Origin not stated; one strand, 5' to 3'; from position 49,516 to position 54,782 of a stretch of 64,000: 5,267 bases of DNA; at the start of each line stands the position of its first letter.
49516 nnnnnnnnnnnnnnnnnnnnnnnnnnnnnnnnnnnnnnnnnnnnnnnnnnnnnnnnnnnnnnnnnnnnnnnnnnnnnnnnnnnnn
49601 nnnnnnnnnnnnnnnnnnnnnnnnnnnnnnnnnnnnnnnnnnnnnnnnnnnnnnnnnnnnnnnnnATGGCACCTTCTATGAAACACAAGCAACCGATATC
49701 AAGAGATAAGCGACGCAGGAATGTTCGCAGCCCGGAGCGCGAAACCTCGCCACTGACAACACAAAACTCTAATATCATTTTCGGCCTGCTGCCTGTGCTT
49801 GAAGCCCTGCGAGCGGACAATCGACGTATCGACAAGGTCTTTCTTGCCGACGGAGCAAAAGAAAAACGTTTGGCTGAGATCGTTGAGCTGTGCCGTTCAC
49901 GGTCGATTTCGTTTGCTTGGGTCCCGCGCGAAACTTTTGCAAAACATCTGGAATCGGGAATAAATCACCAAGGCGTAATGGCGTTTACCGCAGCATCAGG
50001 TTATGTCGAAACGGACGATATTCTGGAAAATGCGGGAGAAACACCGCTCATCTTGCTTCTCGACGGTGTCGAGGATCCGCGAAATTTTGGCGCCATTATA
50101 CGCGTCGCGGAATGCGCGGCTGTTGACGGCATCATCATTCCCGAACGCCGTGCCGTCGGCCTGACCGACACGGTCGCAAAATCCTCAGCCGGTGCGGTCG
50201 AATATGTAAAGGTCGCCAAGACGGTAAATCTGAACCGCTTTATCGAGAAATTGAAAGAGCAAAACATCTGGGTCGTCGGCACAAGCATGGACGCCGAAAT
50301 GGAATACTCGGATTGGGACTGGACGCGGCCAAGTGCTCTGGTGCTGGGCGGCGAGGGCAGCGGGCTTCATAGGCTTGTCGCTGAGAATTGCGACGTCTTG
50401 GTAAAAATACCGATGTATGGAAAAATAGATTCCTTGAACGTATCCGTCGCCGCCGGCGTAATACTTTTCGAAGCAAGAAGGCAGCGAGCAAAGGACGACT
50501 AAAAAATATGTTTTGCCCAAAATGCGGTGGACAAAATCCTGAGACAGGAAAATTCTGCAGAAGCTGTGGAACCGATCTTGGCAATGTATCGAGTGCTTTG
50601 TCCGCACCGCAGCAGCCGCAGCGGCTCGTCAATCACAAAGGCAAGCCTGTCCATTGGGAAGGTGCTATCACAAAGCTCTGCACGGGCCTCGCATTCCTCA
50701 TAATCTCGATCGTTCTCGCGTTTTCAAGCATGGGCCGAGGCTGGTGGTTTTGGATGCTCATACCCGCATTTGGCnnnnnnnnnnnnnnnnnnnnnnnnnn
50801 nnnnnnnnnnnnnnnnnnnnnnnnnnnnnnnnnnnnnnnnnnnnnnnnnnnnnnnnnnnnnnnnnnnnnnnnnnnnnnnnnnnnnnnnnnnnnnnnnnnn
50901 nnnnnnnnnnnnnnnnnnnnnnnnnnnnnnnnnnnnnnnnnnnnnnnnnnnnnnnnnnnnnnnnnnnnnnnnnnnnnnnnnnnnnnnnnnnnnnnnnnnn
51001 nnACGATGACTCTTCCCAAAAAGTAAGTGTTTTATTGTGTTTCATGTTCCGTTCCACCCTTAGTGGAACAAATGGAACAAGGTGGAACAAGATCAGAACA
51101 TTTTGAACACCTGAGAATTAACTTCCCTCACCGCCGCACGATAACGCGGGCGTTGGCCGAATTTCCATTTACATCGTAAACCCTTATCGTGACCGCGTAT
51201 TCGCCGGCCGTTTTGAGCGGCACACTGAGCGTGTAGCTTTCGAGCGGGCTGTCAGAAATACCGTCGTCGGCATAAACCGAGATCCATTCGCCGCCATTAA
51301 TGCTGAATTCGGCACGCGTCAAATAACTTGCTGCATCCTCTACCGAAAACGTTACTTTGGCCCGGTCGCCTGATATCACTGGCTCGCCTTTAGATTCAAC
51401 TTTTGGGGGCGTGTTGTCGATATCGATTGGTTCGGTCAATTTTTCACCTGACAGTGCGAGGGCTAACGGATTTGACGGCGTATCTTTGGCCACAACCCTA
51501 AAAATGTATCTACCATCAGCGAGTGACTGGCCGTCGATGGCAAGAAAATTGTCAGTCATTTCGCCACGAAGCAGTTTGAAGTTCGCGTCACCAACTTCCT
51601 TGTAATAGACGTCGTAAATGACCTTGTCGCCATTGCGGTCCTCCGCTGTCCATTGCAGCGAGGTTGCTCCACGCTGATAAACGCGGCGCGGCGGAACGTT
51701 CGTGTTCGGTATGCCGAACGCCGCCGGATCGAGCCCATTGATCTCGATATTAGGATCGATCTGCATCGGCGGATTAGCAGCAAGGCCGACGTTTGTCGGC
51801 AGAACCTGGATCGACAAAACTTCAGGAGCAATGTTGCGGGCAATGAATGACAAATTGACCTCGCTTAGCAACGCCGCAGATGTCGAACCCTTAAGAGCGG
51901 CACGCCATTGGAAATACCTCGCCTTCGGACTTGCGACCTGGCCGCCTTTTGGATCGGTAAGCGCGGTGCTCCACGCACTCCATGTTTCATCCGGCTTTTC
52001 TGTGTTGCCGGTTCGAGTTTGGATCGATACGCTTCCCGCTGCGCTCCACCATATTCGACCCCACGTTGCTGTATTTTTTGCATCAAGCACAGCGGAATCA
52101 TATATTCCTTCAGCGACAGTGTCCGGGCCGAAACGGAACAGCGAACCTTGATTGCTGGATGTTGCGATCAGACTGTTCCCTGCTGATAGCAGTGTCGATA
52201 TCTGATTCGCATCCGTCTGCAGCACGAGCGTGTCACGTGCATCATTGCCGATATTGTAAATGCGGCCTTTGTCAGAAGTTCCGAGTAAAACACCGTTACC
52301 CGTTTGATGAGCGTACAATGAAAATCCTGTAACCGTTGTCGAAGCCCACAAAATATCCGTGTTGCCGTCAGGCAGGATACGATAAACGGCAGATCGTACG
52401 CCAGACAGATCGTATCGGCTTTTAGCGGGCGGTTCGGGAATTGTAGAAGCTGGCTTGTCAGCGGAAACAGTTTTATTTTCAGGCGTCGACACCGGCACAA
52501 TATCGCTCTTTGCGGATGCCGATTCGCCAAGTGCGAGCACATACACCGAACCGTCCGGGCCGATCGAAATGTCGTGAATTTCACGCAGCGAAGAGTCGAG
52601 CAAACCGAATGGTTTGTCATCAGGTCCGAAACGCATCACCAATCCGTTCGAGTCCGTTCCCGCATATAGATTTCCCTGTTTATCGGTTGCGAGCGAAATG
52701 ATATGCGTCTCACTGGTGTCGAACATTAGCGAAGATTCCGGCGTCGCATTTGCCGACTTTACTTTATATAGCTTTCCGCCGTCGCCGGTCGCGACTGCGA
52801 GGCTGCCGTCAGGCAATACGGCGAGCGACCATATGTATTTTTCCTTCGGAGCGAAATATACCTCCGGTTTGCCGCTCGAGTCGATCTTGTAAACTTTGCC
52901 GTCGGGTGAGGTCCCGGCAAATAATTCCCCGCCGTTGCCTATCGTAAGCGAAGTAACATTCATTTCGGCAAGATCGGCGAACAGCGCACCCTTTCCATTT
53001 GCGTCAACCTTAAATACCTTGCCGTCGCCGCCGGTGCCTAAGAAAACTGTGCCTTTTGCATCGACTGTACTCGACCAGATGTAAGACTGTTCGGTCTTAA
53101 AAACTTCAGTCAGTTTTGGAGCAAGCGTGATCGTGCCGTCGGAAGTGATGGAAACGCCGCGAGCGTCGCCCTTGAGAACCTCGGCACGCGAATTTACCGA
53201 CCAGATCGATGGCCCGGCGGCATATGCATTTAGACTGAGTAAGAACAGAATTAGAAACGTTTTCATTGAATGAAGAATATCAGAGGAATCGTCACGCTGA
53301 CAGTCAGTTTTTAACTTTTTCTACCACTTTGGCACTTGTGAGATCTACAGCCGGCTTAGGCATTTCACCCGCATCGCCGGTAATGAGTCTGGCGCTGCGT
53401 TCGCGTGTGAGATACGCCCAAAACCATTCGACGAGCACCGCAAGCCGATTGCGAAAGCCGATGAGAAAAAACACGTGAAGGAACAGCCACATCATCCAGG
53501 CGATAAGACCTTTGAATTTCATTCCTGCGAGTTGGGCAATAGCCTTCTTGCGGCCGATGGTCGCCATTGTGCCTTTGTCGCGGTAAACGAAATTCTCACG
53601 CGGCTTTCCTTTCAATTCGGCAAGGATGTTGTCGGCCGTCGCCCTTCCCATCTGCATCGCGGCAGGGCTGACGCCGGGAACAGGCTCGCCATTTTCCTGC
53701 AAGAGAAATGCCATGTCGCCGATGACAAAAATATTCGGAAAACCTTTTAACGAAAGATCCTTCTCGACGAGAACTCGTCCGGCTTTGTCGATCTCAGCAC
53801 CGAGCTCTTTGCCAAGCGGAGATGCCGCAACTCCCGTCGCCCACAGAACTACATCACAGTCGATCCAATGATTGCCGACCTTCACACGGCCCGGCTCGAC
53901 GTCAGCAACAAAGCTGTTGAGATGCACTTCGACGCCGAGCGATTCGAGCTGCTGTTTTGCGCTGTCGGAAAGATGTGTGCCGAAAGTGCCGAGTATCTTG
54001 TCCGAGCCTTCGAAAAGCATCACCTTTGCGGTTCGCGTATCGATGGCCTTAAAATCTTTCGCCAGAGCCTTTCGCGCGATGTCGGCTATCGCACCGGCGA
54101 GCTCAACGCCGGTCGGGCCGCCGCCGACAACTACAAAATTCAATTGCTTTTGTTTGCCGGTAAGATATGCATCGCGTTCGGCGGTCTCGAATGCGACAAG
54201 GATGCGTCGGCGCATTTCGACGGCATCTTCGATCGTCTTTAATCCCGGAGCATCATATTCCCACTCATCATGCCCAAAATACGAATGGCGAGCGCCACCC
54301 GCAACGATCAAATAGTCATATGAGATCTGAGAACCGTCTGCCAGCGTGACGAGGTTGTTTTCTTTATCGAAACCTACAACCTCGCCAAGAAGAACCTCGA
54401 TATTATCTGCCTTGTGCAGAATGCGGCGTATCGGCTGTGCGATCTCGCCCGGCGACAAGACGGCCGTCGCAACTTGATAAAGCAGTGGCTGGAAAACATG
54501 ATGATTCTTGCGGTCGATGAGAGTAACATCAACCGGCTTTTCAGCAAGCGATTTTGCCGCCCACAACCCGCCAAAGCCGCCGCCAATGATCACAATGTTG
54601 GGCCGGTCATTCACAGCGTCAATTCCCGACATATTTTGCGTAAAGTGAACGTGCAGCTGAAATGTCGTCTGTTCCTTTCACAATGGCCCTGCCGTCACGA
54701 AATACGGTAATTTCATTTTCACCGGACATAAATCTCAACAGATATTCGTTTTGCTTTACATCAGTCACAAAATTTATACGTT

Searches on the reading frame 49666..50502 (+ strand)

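Call 47: search_protein_families(library=pfam, proteins=[window:49666-50502:+])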
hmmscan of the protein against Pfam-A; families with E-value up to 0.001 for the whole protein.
window:49666-50502:+ (278 aa): 2 families
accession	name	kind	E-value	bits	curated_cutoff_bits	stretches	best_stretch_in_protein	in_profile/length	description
PF00588.24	SpoU_methylase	-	4.2e-43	147.3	29.7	1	128-268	2-142/142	SpoU rRNA Methylase family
PF08032.17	SpoU_sub_bind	-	5.1e-16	59.2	22.8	1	37-113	1-75/76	RNA 2'-O ribose methyltransferase substrate binding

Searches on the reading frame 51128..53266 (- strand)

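Call 47: search_protein_families(library=pfam, proteins=[window:51128-53266:-])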
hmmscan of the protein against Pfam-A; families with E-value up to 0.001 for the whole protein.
window:51128-53266:- (712 aa): 5 families
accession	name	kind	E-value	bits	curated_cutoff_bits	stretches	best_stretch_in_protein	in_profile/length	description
PF07494.17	Reg_prop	-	3.2e-06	27.1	20.4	0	187-205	5-23/24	Two component regulator propeller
PF23409.1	Beta-prop_EML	-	8.1e-06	26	88.2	1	102-209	157-264/267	Echinoderm microtubule-associated protein first beta-propeller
PF19077.6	Big_13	-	0.00015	22.7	27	0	677-707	65-94/102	Bacterial Ig-like domain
PF24684.1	Vgb_lyase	-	0.00048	19.5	50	0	60-212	12-164/290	Virginiamycin B lyase family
PF00400.38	WD40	-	0.00088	20.2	27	0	142-163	11-33/39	WD domain, G-beta repeat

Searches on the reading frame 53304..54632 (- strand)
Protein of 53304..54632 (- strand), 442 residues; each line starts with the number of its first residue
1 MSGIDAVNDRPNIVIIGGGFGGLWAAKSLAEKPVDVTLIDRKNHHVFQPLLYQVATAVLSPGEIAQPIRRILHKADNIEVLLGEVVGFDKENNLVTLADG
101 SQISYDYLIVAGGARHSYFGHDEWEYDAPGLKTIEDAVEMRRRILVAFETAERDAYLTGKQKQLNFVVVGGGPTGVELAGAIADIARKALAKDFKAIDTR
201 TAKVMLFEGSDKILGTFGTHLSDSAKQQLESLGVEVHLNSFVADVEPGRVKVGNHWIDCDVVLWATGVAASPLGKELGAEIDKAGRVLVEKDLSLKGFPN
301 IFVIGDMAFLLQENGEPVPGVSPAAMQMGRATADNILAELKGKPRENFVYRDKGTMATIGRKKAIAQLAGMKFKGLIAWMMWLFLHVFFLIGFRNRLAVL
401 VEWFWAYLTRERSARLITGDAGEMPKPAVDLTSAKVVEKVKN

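Call 47: search_protein_families(library=pfam, proteins=[window:53304-54632:-])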
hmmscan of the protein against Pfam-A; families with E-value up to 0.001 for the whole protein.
window:53304-54632:- (442 aa): 10 families
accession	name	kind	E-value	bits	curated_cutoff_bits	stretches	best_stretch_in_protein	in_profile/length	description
PF07992.20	Pyr_redox_2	-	1.6e-50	172.6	26.1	1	12-329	2-291/291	Pyridine nucleotide-disulphide oxidoreductase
PF00070.33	Pyr_redox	-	1.1e-15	58.4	22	1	166-248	2-69/82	Pyridine nucleotide-disulphide oxidoreductase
PF01266.30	DAO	-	2.1e-10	41.1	27.9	1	13-42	2-31/353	FAD dependent oxidoreductase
PF22366.1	NDH2_C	-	2.8e-09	37.5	27.7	1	353-408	2-58/62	NDH2 C-terminal domain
PF03486.20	HI0933_like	-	4.7e-07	29.9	50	0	12-44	2-34/244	HI0933-like protein Rossmann domain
PF13450.12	NAD_binding_8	-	5.3e-06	27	21.9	1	15-44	1-30/68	NAD(P)-binding Rossmann-like domain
PF01134.28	GIDA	-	7e-06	25.8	22.1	0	13-45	2-34/391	Glucose inhibited division protein A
PF13454.12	NAD_binding_9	-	1.3e-05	25.6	21.8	0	14-44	1-35/155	FAD-NAD(P)-binding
PF01494.25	FAD_binding_3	-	0.0001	22.1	22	0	13-46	4-37/349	FAD binding domain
PF13738.12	Pyr_redox_3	-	0.00052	19.8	30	0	13-83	167-232/305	Pyridine nucleotide-disulphide oxidoreductase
